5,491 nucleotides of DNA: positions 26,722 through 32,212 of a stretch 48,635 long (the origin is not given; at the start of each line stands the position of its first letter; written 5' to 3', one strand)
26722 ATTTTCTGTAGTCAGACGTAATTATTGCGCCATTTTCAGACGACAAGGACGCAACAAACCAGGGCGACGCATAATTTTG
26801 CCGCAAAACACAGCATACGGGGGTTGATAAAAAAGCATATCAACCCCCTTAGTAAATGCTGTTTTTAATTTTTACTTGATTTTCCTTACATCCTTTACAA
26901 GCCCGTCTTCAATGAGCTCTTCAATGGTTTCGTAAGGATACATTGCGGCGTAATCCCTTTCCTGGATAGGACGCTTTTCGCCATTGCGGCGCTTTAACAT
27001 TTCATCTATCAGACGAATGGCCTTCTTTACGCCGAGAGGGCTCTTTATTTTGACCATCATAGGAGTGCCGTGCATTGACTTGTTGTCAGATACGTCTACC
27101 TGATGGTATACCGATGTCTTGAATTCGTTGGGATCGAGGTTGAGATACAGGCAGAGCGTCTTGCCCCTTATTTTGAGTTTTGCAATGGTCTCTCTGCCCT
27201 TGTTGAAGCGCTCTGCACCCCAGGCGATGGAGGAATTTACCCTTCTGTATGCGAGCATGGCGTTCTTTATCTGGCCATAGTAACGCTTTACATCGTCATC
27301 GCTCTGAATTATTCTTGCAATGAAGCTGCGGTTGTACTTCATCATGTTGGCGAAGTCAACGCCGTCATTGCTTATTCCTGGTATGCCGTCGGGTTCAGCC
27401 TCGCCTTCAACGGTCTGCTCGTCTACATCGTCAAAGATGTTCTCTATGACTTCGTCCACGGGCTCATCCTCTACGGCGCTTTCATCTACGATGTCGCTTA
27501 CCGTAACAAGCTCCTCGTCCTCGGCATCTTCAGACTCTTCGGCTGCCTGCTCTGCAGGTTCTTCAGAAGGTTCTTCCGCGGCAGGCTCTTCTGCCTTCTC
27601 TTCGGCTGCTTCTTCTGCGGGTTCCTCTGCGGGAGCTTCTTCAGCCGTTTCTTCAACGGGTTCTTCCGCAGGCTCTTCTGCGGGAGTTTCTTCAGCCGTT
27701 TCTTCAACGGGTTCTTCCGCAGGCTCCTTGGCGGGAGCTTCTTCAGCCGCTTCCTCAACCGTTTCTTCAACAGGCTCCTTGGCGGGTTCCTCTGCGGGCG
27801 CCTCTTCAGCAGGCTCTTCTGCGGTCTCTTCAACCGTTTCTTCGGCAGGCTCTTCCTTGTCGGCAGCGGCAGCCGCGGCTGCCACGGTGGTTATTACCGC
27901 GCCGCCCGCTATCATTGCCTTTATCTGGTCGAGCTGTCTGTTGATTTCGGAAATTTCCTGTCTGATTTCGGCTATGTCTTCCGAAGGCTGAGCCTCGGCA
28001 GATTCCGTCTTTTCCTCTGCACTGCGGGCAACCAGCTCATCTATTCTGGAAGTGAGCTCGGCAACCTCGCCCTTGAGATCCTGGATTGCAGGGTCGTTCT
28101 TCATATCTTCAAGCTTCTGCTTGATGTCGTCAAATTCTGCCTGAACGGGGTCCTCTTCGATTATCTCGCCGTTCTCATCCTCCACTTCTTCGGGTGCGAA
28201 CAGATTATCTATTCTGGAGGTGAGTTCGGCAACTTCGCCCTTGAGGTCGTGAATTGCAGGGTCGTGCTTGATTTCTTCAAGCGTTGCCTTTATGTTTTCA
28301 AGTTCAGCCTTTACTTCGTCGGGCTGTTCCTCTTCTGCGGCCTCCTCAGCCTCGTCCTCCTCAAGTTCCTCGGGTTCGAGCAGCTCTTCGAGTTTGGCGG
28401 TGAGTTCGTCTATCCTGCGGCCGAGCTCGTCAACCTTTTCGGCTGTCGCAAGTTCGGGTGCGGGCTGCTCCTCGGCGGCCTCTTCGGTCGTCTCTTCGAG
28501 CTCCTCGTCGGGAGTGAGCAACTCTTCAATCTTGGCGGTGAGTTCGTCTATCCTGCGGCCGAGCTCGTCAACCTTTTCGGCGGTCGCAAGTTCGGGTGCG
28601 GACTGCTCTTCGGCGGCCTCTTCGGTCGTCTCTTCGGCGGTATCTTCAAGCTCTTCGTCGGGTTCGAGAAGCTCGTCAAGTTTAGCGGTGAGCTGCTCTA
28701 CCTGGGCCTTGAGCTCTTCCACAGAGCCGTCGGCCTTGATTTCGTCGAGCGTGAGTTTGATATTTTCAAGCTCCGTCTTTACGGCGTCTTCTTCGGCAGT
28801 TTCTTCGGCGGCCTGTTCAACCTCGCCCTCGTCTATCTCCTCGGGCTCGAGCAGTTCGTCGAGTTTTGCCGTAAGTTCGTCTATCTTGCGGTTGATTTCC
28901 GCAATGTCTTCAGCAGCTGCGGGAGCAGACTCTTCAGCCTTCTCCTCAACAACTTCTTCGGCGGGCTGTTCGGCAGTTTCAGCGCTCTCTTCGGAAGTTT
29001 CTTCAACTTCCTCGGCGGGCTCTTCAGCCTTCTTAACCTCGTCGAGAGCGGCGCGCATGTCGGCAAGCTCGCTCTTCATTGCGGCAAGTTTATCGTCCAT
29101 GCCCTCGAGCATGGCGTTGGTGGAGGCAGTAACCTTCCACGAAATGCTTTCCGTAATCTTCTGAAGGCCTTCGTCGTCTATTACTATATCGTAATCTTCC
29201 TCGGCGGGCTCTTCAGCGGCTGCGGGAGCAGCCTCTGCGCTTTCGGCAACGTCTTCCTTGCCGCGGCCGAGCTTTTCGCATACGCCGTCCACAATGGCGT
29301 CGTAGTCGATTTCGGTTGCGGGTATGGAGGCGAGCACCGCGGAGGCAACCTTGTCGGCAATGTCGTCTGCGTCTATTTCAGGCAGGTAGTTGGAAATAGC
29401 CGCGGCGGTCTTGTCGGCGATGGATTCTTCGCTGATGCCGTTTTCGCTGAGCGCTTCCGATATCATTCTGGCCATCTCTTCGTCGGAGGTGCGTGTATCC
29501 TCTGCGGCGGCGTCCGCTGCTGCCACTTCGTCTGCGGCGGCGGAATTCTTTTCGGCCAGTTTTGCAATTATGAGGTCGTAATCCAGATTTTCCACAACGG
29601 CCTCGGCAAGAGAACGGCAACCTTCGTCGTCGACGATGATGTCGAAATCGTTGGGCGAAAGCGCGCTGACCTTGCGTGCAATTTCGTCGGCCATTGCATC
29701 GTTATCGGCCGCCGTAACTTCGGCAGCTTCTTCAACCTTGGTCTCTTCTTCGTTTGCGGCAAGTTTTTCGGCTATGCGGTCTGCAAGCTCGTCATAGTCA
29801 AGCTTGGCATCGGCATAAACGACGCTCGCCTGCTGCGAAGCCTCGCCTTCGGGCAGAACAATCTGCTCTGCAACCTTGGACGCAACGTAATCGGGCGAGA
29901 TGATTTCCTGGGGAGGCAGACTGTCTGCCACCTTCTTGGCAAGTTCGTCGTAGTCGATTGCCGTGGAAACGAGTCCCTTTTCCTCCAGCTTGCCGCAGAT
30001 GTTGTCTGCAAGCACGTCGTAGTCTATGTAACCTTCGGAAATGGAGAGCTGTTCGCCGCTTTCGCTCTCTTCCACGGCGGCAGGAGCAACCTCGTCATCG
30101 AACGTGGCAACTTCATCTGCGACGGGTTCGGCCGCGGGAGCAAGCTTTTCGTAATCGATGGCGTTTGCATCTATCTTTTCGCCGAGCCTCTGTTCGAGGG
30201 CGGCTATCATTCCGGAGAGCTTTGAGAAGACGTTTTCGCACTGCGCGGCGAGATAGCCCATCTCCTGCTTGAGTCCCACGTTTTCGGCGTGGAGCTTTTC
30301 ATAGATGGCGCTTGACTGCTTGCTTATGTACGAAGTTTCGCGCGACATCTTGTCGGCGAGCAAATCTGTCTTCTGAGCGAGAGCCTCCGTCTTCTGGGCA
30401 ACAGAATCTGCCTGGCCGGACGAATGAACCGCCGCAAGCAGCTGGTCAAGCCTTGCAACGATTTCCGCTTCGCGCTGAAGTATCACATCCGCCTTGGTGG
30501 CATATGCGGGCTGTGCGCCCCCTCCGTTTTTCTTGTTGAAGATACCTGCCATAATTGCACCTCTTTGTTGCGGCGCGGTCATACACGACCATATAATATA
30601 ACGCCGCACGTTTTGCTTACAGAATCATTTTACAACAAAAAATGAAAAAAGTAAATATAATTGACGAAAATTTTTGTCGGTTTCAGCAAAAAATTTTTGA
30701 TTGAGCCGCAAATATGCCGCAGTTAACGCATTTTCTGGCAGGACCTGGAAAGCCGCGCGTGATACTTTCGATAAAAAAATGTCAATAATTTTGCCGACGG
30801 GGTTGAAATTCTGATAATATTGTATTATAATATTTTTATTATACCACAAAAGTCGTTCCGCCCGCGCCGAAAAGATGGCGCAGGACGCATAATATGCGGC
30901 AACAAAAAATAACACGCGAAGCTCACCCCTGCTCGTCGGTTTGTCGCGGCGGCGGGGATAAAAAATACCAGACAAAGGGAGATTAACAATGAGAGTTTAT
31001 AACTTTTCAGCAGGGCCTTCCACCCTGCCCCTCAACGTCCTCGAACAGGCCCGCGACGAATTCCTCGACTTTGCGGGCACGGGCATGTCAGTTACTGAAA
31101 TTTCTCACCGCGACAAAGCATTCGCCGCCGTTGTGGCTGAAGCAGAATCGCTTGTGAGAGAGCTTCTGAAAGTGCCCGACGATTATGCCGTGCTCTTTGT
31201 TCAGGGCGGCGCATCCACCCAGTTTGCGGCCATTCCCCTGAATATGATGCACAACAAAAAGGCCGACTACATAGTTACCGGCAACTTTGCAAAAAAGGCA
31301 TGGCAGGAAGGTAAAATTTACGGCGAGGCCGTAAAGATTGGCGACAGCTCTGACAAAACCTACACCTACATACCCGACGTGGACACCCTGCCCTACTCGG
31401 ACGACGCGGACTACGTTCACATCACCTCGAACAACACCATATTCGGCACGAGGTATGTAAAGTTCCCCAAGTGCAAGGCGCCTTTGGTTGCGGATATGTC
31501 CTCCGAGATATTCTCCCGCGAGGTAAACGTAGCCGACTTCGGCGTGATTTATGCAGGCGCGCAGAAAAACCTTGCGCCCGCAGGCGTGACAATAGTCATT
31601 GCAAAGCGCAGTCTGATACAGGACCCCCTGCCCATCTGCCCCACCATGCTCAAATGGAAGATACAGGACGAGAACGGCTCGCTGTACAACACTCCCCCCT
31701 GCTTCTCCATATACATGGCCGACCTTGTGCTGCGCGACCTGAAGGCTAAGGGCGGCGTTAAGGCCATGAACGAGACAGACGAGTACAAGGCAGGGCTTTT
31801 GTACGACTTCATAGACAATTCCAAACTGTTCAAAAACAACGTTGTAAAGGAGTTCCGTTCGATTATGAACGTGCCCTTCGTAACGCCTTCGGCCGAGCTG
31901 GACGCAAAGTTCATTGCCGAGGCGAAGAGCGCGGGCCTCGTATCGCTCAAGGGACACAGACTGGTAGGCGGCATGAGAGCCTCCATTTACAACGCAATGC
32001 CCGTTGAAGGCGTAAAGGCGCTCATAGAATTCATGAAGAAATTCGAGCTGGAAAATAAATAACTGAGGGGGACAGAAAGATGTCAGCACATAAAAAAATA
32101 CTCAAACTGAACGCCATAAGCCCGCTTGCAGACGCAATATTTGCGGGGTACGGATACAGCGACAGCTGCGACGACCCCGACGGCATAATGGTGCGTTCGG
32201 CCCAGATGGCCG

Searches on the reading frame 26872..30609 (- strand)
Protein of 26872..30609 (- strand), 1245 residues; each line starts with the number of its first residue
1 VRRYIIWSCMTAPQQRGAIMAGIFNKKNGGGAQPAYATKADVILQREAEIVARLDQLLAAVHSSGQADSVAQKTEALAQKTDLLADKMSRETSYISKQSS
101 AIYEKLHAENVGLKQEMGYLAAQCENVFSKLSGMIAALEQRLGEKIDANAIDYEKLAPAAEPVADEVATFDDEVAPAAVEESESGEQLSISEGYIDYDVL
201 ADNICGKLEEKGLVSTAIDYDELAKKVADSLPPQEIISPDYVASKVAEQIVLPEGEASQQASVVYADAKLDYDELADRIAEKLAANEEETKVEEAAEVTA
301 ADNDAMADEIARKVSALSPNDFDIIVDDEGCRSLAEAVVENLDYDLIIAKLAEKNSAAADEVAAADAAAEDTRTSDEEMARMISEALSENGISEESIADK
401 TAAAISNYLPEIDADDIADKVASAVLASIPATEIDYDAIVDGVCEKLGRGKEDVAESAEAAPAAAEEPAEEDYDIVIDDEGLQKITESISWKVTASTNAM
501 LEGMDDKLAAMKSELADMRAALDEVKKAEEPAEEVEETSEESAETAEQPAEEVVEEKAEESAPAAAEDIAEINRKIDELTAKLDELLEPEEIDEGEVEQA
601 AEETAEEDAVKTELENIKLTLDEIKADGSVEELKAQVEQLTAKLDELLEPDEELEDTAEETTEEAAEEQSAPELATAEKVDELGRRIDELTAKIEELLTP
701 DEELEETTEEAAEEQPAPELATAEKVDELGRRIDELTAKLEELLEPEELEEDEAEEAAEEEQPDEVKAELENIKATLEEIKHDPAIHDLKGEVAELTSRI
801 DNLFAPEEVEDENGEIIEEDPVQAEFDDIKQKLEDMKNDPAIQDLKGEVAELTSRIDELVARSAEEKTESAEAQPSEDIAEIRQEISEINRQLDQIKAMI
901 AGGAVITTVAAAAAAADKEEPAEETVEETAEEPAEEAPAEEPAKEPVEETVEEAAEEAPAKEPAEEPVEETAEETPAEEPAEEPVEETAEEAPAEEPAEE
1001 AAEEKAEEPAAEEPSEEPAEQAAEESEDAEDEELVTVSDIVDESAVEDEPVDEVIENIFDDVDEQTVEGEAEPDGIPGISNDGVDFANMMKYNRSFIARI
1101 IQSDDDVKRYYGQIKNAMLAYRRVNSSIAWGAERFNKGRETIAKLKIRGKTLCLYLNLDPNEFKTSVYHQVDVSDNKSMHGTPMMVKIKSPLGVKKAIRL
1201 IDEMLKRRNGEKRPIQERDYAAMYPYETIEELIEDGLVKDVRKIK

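Call 11: search_protein_families(library=pfam, proteins=[window:26872-30609:-], max_evalue=0.001)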
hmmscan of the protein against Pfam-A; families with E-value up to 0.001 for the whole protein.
window:26872-30609:- (1245 aa): 2 families
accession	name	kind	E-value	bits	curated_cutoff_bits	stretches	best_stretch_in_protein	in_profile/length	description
PF06825.17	HSBP1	-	1.8e-06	28.2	28.6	0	678-699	27-48/51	Heat shock factor binding protein 1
PF07889.17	DUF1664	-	7.7e-05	23.2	34.6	0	843-901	55-111/124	Protein of unknown function (DUF1664)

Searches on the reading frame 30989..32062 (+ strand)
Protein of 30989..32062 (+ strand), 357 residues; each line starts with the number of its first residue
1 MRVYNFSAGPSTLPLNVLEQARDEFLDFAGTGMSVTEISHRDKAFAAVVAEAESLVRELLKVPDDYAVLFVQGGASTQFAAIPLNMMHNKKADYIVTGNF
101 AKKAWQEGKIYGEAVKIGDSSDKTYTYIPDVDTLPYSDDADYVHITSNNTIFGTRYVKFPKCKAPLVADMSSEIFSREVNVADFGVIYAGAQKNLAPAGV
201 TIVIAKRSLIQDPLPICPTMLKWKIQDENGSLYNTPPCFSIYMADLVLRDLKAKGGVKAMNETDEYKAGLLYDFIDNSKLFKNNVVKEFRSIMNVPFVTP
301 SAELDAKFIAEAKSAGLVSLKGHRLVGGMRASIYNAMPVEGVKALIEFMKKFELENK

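Call 11: search_protein_families(library=pfam, proteins=[window:30989-32062:+], max_evalue=0.001)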
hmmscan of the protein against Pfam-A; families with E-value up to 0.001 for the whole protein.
window:30989-32062:+ (357 aa): 1 family
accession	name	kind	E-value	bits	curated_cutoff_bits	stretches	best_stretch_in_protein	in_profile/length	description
PF00266.25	Aminotran_5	-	3.2e-40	138.7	21.5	1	3-345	1-371/371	Aminotransferase class-V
